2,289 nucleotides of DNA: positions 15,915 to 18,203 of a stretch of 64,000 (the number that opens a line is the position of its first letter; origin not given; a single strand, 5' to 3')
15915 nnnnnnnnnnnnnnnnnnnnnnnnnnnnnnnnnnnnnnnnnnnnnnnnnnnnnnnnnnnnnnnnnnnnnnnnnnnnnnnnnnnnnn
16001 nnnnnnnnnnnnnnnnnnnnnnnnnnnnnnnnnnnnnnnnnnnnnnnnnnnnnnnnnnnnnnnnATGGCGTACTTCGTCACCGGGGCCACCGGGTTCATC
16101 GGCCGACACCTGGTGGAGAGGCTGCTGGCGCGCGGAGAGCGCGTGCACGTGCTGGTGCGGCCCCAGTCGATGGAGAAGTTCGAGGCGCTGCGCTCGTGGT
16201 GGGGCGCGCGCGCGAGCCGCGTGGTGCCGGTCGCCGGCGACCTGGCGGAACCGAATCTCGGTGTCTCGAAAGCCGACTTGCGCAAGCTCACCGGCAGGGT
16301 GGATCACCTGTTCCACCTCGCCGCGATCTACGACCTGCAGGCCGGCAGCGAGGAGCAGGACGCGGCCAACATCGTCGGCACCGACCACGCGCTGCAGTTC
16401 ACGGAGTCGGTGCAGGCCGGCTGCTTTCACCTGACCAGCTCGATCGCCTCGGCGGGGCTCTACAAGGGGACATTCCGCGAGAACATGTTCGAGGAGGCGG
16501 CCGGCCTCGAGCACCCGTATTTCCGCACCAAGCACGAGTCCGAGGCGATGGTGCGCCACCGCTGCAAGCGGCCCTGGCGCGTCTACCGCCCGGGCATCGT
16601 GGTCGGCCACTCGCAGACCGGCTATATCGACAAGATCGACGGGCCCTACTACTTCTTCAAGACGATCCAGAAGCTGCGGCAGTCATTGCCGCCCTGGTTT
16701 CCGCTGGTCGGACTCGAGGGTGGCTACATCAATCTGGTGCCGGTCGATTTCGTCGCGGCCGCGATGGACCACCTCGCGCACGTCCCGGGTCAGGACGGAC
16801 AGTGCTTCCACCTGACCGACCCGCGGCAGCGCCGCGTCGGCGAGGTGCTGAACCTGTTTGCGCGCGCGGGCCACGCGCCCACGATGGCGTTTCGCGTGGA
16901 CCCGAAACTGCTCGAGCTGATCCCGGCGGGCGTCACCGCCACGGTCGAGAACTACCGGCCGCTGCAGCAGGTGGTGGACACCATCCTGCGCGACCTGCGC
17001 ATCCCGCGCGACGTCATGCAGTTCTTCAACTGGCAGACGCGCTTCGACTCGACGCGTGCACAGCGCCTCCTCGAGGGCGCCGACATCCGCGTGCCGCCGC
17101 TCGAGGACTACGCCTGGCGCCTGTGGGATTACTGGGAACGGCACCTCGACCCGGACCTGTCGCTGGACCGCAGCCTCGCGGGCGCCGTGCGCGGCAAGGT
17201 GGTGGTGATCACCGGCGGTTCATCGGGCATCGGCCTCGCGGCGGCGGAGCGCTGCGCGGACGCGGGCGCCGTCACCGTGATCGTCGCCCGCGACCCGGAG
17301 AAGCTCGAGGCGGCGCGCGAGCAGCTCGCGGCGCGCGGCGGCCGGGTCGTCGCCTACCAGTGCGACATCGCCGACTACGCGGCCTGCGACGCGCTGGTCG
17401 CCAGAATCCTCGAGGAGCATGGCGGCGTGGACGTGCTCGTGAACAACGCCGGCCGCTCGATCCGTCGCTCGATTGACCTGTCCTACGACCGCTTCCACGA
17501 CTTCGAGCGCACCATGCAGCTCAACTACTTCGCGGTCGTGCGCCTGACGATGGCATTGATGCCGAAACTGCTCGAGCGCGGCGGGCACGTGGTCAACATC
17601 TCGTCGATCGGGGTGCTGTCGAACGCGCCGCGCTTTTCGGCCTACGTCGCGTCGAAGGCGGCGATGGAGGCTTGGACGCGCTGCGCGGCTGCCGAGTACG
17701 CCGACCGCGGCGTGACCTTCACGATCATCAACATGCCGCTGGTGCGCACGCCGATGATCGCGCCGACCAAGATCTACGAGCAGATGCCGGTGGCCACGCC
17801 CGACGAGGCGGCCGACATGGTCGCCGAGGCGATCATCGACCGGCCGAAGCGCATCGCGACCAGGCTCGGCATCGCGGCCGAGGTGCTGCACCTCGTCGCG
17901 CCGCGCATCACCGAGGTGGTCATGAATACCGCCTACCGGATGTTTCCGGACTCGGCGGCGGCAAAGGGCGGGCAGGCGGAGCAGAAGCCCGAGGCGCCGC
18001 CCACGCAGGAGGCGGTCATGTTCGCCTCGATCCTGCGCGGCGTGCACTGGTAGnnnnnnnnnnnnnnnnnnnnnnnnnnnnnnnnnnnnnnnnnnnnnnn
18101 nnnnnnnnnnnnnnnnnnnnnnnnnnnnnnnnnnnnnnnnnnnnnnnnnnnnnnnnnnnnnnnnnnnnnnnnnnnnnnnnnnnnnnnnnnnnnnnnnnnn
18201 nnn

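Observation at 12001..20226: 8.2-kb neutral-lipid (wax ester/TAG) body cassette wedged between purA and tRNA-Leu/rnr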

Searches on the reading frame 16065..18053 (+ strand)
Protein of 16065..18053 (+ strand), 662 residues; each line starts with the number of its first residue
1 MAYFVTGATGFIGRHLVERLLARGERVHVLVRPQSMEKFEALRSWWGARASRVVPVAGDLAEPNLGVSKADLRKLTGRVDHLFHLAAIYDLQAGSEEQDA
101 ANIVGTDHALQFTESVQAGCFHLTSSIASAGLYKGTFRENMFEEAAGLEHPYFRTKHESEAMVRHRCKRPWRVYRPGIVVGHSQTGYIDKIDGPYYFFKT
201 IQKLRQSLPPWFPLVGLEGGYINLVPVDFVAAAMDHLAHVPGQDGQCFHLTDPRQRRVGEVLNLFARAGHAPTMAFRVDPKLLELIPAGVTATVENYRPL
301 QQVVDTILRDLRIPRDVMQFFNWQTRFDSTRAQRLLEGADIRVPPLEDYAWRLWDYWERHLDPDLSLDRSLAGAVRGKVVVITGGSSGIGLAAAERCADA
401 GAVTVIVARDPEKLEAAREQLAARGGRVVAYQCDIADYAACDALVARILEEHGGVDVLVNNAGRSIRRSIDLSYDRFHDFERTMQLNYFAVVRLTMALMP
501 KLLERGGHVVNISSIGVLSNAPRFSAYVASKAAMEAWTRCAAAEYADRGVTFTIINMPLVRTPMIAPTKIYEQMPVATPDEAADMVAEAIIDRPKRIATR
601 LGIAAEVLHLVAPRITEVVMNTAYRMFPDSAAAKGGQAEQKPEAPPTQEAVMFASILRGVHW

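Call 8: search_protein_families(library=pfam, proteins=[window:16065-18053:+], max_evalue=0.01)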
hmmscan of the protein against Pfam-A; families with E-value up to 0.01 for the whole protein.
window:16065-18053:+ (662 aa): 13 families
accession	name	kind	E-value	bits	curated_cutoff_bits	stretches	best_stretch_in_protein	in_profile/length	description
PF00106.31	adh_short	-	4.8e-57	193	26.6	2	378-567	1-189/195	short chain dehydrogenase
PF07993.18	NAD_binding_4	-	2.3e-49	168.3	20.1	1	5-234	1-258/258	Male sterility protein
PF13561.12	adh_short_C2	-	7.9e-41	140.6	27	1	387-570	6-186/236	Enoyl-(Acyl carrier protein) reductase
PF01370.27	Epimerase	-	1.7e-21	77.1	20.9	2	4-167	2-157/240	NAD dependent epimerase/dehydratase family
PF08659.16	KR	-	3.4e-19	69.9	22.6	2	380-541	3-163/180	KR domain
PF13460.12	NAD_binding_10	-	5.4e-13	49.7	27.2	2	7-187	1-154/184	NAD(P)H-binding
PF16363.11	GDP_Man_Dehyd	-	8.2e-12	45.6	27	1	4-164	1-165/332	GDP-mannose 4,6 dehydratase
PF01073.25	3Beta_HSD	-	6.9e-11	42.1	22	1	5-164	2-158/280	3-beta hydroxysteroid dehydrogenase/isomerase family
PF03435.24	Sacchrp_dh_NADP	-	3.9e-07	30.9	25.1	1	381-462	2-76/129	Saccharopine dehydrogenase NADP binding domain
PF05368.20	NmrA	-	4.1e-06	27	27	1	5-104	7-91/298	NmrA-like family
PF03807.23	F420_oxidored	-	0.00051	21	21.6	0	378-423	1-46/94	NADP oxidoreductase coenzyme F420-dependent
PF02719.21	Polysacc_synt_2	-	0.00087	19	20.2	0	4-121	2-123/293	Polysaccharide biosynthesis protein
PF00107.32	ADH_zinc_N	-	0.0015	19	31.8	1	388-466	1-72/129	Zinc-binding dehydrogenase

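Call 9: find_related_loci(query=window:16065-18053:+, collection=genome_contigs, flank=10000)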
Query window:16065-18053:+ (662 aa) in genome_contigs; peptide patterns used: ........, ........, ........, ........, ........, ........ (x = any residue, [..] = any of these).
600 stretches matched a pattern (row limit reached: there are more); 597 encode a relative of the query (tblastn E <= 1e-3); the best 80 are kept; 80 distinct loci.
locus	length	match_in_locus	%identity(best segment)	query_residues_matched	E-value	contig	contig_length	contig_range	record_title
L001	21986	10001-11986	92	1-662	0e+0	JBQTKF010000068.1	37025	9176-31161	MAG: Gammaproteobacteria bacterium isolate SAR87 c_000000173782, whole genome shotgun sequence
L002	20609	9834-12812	89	1-662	0e+0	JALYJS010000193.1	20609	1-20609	MAG: Pseudomonadota bacterium isolate CAM bin10 SD1481-83_k127_98136, whole genome shotgun sequence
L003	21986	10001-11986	88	1-662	0e+0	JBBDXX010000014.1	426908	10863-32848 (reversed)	MAG: Steroidobacteraceae bacterium isolate LejiaD_66_173 Lejia_D_16_length_426908_cov_102, whole genome shotgun sequence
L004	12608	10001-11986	88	1-662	0e+0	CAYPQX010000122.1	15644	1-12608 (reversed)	MAG TPA_asm: uncultured Steroidobacteraceae bacterium isolate binchicken_co31_78 genome assembly, contig: k141_1436761,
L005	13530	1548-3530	88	1-662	0e+0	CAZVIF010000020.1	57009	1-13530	MAG TPA_asm: uncultured Steroidobacteraceae bacterium isolate binchicken_co276_112 genome assembly, contig: NODE_549_len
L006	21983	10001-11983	87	1-662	0e+0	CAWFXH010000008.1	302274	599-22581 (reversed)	MAG: uncultured Gammaproteobacteria bacterium isolate MFD04944.bin.2.216 genome assembly, contig: contig_54359, whole ge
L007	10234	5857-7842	84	1-662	0e+0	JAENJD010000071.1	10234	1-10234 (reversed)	MAG: Steroidobacteraceae bacterium isolate CoA_1_bin.57 scaffold_2892, whole genome shotgun sequence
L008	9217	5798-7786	83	1-662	0e+0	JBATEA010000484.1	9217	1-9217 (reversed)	MAG: Steroidobacteraceae bacterium isolate MFD10090_ilm_asm_bin24 k127_157744, whole genome shotgun sequence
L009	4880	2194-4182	83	1-662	0e+0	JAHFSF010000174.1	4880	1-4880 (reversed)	MAG: Gammaproteobacteria bacterium isolate nzgw591 NODE_13379_length_4881_cov_2.957773, whole genome shotgun sequence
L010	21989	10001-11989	83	1-662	0e+0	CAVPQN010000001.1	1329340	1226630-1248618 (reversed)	MAG: uncultured Gammaproteobacteria bacterium isolate MFD09964.bin.1.75 genome assembly, contig: contig_15958, whole gen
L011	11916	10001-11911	82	1-635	0e+0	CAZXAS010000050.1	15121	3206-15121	MAG TPA_asm: uncultured Steroidobacteraceae bacterium isolate binchicken_co242_7 genome assembly, contig: NODE_5241_leng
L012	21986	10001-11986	78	1-662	0e+0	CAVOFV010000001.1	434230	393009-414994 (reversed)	MAG: uncultured Gammaproteobacteria bacterium isolate MFD09964.bin.1.38 genome assembly, contig: contig_15856, whole gen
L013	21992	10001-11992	79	1-662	0e+0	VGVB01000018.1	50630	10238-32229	MAG: Gammaproteobacteria bacterium isolate M_DeepCast_65m_mx_133 M_DeepCast_65m_mx_133_Ga0194120_10001075, whole genome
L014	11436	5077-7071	66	1-662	0e+0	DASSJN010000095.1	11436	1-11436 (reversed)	MAG TPA_asm: Steroidobacteraceae bacterium isolate SMAG_U1116 k141_467094, whole genome shotgun sequence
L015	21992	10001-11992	67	1-661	0e+0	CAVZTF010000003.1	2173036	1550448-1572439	MAG: uncultured Gammaproteobacteria bacterium isolate MFD09730.bin.1.56 genome assembly, contig: contig_2146, whole geno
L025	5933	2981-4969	62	1-662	0e+0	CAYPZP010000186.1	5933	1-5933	MAG TPA_asm: uncultured Halomonas sp. isolate binchicken_co13_408 genome assembly, contig: NODE_22903_length_5933_cov_5.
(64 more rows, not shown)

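Call 20: search_protein_families(library=ncbifam, proteins=[window:16065-18053:+], max_evalue=0.001)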
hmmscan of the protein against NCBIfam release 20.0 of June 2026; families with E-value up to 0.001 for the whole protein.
window:16065-18053:+ (662 aa): 249 families (the best 25 are shown)
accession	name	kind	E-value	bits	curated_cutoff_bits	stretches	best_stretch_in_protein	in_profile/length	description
NF005539.0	PRK07201.1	equivalog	5e-290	963.9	549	1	1-662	1-657/657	SDR family oxidoreductase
NF004521.0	PRK05866.1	equivalog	1.2e-87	293.7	368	1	374-622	37-287/294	SDR family oxidoreductase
NF004825.0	PRK06181.1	equivalog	9.7e-46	156.2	215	1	375-623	4-262/268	SDR family oxidoreductase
NF005559.1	PRK07231.1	subfamily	6.9e-44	150.2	215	1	375-613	2-231/249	glucose 1-dehydrogenase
TIGR01746.1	Thioester-redct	subfamily_domain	1.6e-40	139.5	213.35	1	4-348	3-355/371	thioester reductase domain-containing protein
NF005672.0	PRK07454.1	equivalog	1.7e-40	138.7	234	1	378-567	7-195/241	SDR family oxidoreductase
NF005495.0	PRK07109.1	subfamily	4.5e-40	137.9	264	1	375-621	6-260/334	SDR family oxidoreductase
NF005878.0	PRK07825.1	subfamily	1e-39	136.5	287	1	374-621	6-250/278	short chain dehydrogenase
NF004526.0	PRK05872.1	subfamily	1.2e-39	136.2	276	1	374-617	7-262/297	short-chain dehydrogenase/reductase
NF052558.1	MBtsdlDhBudC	equivalog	1.8e-39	135.8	270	1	376-569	2-191/250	meso-2,3-butanediol dehydrogenase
TIGR01963.1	PHB_DH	subfamily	3.8e-38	131.2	307.05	1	378-575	2-197/255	3-hydroxybutyrate dehydrogenase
NF004514.1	PRK05855.1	equivalog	6.6e-37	127.3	455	1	372-573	308-509/578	SDR family oxidoreductase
NF004824.0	PRK06180.1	subfamily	1.1e-36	126.5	298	1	377-586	4-209/279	oxidoreductase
NF009466.0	PRK12826.1-2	subfamily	7.2e-36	123.9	222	1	378-568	4-195/248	3-oxoacyl-ACP reductase FabG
NF005909.0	PRK07890.1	subfamily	9.5e-36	123.4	258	1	375-612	5-240/260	short chain dehydrogenase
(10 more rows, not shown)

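Call 32: find_related_loci(query=L025:2981-4969:+, collection=genome_contigs, flank=10000)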
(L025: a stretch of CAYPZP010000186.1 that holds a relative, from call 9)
Query L025:2981-4969:+ (663 aa) in genome_contigs; peptide patterns used: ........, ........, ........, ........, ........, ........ (x = any residue, [..] = any of these).
600 stretches matched a pattern (row limit reached: there are more); 590 encode a relative of the query (tblastn E <= 1e-3); the best 80 are kept; 80 distinct loci.
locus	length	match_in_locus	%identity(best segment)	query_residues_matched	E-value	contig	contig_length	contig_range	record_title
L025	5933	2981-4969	100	1-663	0e+0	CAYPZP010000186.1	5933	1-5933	MAG TPA_asm: uncultured Halomonas sp. isolate binchicken_co13_408 genome assembly, contig: NODE_22903_length_5933_cov_5.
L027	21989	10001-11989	87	1-663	0e+0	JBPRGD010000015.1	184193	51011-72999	MAG: Candidatus Wenzhouxiangella sp. M2_3B_020 megahit_37188, whole genome shotgun sequence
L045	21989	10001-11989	87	1-663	0e+0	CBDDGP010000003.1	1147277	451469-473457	MAG: Wenzhouxiangellaceae bacterium isolate 6a728a82-22b8-463c-b192-572c318cfd5d genome assembly, contig: contig_3, whol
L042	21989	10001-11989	87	1-663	0e+0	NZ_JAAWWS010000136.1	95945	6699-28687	Wenzhouxiangella sp. XN79A 1070, whole genome shotgun sequence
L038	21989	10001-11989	86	1-663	0e+0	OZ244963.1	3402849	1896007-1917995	MAG: Wenzhouxiangellaceae bacterium isolate 627deff0-9f33-4eee-b6f0-6b1596f080e3 genome assembly, chromosome: 1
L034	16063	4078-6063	81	1-663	0e+0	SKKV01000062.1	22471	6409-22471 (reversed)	MAG: Wenzhouxiangella sp. isolate CSSed162cmA_180 CSSed16-2cmA-4379, whole genome shotgun sequence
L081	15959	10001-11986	79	1-663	0e+0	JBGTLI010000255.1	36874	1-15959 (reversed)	MAG: Wenzhouxiangella sp. isolate JTS-RE333 k141_5462233, whole genome shotgun sequence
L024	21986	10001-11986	79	1-663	0e+0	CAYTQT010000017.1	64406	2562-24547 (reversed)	MAG TPA_asm: uncultured Wenzhouxiangella sp. isolate binchicken_co13_434 genome assembly, contig: NODE_328_length_64406_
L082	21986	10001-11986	78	1-663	0e+0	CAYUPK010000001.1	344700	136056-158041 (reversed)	MAG TPA_asm: uncultured Wenzhouxiangella sp. isolate SRP187154_co1_171 genome assembly, contig: NODE_5_length_344700_cov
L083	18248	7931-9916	80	1-663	0e+0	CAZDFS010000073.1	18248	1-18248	MAG TPA_asm: uncultured Wenzhouxiangella sp. isolate binchicken_co405_72 genome assembly, contig: NODE_4488_length_18248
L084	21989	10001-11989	75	1-663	0e+0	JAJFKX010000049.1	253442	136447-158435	MAG: Gammaproteobacteria bacterium isolate OFTM154 OFTM154_48, whole genome shotgun sequence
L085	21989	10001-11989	74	1-663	0e+0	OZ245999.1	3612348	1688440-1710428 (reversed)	MAG: Wenzhouxiangellaceae bacterium isolate a8104aef-8d3b-47b9-a1bd-f46b92684c9c genome assembly, chromosome: 1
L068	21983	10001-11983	71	1-663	0e+0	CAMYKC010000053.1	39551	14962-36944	MAG: uncultured Xanthomonadales bacterium isolate FCS_Gamma_101 genome assembly, contig: scaffold_1555, whole genome sho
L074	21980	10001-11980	70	1-663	0e+0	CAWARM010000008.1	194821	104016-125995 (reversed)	MAG: uncultured Gammaproteobacteria bacterium isolate MFD02979.bin.1.82 genome assembly, contig: contig_46775, whole gen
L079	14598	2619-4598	69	1-663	0e+0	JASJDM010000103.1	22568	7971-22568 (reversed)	MAG: Lysobacterales bacterium isolate MO_188.B40 MO_188.c_2407, whole genome shotgun sequence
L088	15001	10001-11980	67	1-663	0e+0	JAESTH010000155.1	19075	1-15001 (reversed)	MAG: Alcanivoracaceae bacterium isolate NORP309 CoAssembly_2014254, whole genome shotgun sequence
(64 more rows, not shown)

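Call 39: search_solved_structures(query=window:16065-18053:+, max_evalue=1e-10)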
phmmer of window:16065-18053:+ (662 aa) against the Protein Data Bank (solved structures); distinct sequences matched with E-value up to 1e-10: 507 (the best 60 are shown).
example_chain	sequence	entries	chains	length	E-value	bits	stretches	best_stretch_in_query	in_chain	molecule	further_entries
4u7w_A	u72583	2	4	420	3e-28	102.1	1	4-271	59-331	MxaA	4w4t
2jah_A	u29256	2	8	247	9.9e-28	100.4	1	373-561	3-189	CLAVULANIC ACID DEHYDROGENASE | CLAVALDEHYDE DEHYDROGENASE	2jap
3m1a_A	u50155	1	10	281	2.3e-25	92.5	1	377-567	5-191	Putative dehydrogenase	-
3rkr_A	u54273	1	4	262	1.6e-24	89.8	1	361-588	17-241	Short chain oxidoreductase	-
2ph3_A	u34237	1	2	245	1.6e-24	89.8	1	380-598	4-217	3-oxoacyl-[acyl carrier protein] reductase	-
9kd1_A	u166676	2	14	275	2.7e-24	89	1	373-569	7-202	Oxidoreductase, short chain dehydrogenase/reductase family protein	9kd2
8sy8_A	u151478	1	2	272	3.5e-24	88.7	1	377-597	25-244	4-formylbenzenesulfonate dehydrogenase TsaC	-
8hjw_A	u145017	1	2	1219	4.1e-24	88.4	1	372-555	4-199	Short-chain dehydrogenase/reductase SDR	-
5f1p_A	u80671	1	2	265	4.4e-24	88.3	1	372-561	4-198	PtmO8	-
2yz7_A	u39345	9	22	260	6.3e-24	87.8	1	375-588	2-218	D-3-hydroxybutyrate dehydrogenase | 3-hydroxybutyrate dehydrogenase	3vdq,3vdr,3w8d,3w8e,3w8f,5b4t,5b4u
1xhl_A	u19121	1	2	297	6.4e-24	87.8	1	374-564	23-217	Short-chain dehydrogenase/reductase family member (5L265), putative Tropinone Reductase-II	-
3ai1_A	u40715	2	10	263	6.7e-24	87.7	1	375-564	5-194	NADPH-sorbose reductase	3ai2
3ucx_A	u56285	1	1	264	1.3e-23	86.8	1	370-553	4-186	Short chain dehydrogenase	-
1spx_A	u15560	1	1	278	1.8e-23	86.3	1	378-568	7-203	short-chain reductase family member (5L265)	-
3ai3_A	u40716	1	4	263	2.2e-23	86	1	375-564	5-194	NADPH-sorbose reductase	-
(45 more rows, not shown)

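Call 54: find_related_loci(query=A2, collection=genome_contigs, flank=10000)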
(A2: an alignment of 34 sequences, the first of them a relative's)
Query A2 (114 aa) in genome_contigs; peptide patterns used: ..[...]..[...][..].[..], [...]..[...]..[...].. (x = any residue, [..] = any of these).
600 stretches matched a pattern (row limit reached: there are more); 592 encode a relative of the query (tblastn E <= 1e-3); the best 80 are kept; 80 distinct loci.
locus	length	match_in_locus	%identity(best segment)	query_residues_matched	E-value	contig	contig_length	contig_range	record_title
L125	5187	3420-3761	96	1-114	5e-68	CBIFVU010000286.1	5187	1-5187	MAG TPA_asm: uncultured Lysobacter sp. isolate ERR14720246_metabat2_9 genome assembly, contig: ERZ27336782.1949, whole g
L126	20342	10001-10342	86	1-114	8e-62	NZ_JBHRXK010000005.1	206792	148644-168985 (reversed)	Lysobacter cavernae strain KCTC 42875 spades_K_25_97_5, whole genome shotgun sequence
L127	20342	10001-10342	84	1-114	3e-60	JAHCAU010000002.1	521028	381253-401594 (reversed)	MAG: Lysobacter sp. isolate ACE_PRO74 PRO74_2, whole genome shotgun sequence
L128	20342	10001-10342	83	1-114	5e-59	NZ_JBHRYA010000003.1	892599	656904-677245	Luteimonas soli strain KCTC 42441 platanus_K_25_97_3, whole genome shotgun sequence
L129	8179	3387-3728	83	1-114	1e-58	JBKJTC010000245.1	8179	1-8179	MAG: Lysobacteraceae bacterium isolate ant_bin.603 k117_3946792, whole genome shotgun sequence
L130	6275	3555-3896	83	1-114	2e-58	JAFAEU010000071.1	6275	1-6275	MAG: Proteobacteria bacterium isolate OH_SBlB_147 k127_672698, whole genome shotgun sequence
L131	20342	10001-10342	83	1-114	2e-58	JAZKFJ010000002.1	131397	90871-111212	MAG: Pseudomonadota bacterium isolate DC_HB_02_SPN181219-bin071_1 DCHB02SPN_B071_1_000000000002, whole genome shotgun se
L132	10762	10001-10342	82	1-114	1e-57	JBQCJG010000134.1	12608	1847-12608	MAG: Lysobacteraceae bacterium isolate bin937 k141_466928, whole genome shotgun sequence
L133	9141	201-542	82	1-114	6e-58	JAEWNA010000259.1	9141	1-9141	MAG: Proteobacteria bacterium isolate OH_PDB_150 k127_440035, whole genome shotgun sequence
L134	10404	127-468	82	1-114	1e-57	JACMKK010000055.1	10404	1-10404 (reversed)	MAG: Luteimonas sp. isolate ES-bin-219 ES-bin-219-contig-k141_806525, whole genome shotgun sequence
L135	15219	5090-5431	84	1-114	8e-58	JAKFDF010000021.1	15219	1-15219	MAG: Lysobacter sp. isolate LC040 contig-124_3427, whole genome shotgun sequence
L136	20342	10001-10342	82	1-114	3e-57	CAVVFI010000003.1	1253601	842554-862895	MAG: uncultured Gammaproteobacteria bacterium isolate MFD01721.bin.1.229 genome assembly, contig: contig_16401, whole ge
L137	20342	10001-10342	82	1-114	2e-57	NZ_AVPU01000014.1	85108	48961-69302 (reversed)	Lysobacter daejeonensis GH1-9 contig23, whole genome shotgun sequence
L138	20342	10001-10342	82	1-114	7e-57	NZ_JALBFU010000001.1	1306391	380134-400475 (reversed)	Luteimonas aquatica strain RIB1-20 Scaffold1, whole genome shotgun sequence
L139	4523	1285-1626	81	1-114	6e-57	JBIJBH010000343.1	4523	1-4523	MAG: Lysobacteraceae bacterium isolate ME2006-08-03D11_3300047094_group2_bin206 Rohwer_bin2505_scaffold_20724_c1, whole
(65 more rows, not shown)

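Call 66: find_related_loci(query=L088:10001-11980:+, collection=genome_contigs, flank=10000)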
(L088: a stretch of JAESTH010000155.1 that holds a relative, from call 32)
Query L088:10001-11980:+ (660 aa) in genome_contigs; peptide patterns used: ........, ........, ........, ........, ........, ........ (x = any residue, [..] = any of these).
600 stretches matched a pattern (row limit reached: there are more); 578 encode a relative of the query (tblastn E <= 1e-3); the best 80 are kept; 80 distinct loci.
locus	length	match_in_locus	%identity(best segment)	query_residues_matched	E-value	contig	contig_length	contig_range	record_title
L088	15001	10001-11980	100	1-660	0e+0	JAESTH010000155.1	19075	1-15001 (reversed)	MAG: Alcanivoracaceae bacterium isolate NORP309 CoAssembly_2014254, whole genome shotgun sequence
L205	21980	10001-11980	89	1-660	0e+0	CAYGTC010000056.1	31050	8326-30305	MAG TPA_asm: uncultured Alcanivoracaceae bacterium isolate ERP117304_co3_190 genome assembly, contig: NODE_2130_length_3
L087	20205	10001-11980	89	1-660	0e+0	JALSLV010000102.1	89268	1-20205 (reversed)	MAG: Lysobacterales bacterium isolate 355-202_metabat2_scaf2bin.054 355-202_scaffold_60_c1, whole genome shotgun sequenc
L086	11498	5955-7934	89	1-660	0e+0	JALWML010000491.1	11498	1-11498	MAG: Lysobacterales bacterium isolate M17_metabat2_scaf2bin.158 M17_NODE_5917_length_11498_cov_1.803359, whole genome sh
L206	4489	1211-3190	89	1-660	0e+0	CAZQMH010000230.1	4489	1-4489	MAG TPA_asm: uncultured Alcanivoracaceae bacterium isolate SRP163575_co2_300 genome assembly, contig: NODE_26253_length_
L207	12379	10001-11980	89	1-660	0e+0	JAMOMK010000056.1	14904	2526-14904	MAG: Lysobacterales bacterium isolate 4281-140_metabat1_scaf2bin.002 4281-140_scaffold_21_c2, whole genome shotgun seque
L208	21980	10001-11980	90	1-660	0e+0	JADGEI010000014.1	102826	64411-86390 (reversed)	MAG: Alcanivoracaceae bacterium isolate BB32 NODE_174_length_102826_cov_5.852152, whole genome shotgun sequence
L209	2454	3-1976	83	3-660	0e+0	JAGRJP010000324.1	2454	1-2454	MAG: Lysobacterales bacterium isolate HKST-UBA249 2012-05-30_1_(paired)_contig_503322, whole genome shotgun sequence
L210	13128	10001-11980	84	1-660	0e+0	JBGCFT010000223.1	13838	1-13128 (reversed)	MAG: Marinicellaceae bacterium isolate SGMAG-14 contig223, whole genome shotgun sequence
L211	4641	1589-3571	75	1-660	0e+0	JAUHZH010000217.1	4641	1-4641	MAG: Gammaproteobacteria bacterium isolate 4_bin.24 NODE_16660_length_4641_cov_0.809703, whole genome shotgun sequence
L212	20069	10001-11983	74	1-660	0e+0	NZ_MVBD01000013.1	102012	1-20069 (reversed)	Marinicella sediminis strain F2 contig13, whole genome shotgun sequence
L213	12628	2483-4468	74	1-660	0e+0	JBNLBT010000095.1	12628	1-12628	MAG: Marinicellaceae bacterium isolate C2.bin.21.strict NODE_95_length_12628_cov_3.010836, whole genome shotgun sequence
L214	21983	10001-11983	74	1-660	0e+0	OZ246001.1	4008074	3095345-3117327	MAG: Marinicella sp. isolate 1e5da88c-987c-4873-aa9a-61ccd376257a genome assembly, chromosome: 1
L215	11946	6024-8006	75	1-660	0e+0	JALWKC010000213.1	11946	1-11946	MAG: Lysobacterales bacterium isolate M17_metabat1_scaf2bin.137 M17_NODE_5561_length_11946_cov_10.877401, whole genome s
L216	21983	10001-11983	75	1-660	0e+0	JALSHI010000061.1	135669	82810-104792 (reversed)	MAG: Lysobacterales bacterium isolate 354-166_metabat1_scaf2bin.081 354-166_scaffold_64_c1, whole genome shotgun sequenc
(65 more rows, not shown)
